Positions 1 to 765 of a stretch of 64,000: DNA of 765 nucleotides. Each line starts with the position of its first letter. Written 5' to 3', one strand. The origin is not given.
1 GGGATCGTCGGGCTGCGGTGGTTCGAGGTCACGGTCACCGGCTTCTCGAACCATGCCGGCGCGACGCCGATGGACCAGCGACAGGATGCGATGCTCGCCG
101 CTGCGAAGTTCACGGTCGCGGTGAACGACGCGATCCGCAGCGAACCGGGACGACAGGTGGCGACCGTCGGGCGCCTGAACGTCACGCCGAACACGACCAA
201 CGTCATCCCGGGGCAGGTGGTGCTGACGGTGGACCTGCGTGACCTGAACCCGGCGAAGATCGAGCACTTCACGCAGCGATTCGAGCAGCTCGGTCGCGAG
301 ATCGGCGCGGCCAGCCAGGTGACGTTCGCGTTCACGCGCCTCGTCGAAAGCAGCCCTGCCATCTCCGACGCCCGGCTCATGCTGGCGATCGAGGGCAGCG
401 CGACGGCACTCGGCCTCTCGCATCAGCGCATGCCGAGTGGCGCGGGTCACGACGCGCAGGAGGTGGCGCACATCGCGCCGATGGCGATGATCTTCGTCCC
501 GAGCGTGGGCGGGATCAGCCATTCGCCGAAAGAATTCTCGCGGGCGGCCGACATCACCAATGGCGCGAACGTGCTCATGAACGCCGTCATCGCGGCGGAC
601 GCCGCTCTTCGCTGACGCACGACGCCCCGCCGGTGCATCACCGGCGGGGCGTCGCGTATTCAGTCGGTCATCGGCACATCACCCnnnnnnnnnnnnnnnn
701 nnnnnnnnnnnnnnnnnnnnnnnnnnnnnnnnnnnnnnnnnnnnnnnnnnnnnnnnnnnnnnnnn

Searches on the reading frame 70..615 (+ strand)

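Call 70: search_protein_families(library=pfam, proteins=[window:70-615:+], max_evalue=0.0001)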
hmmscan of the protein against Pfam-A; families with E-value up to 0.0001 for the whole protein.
window:70-615:+ (181 aa): 1 family
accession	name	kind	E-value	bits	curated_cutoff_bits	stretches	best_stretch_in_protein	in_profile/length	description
PF01546.33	Peptidase_M20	-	7.8e-12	46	24.6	1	34-173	112-204/206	Peptidase family M20/M25/M40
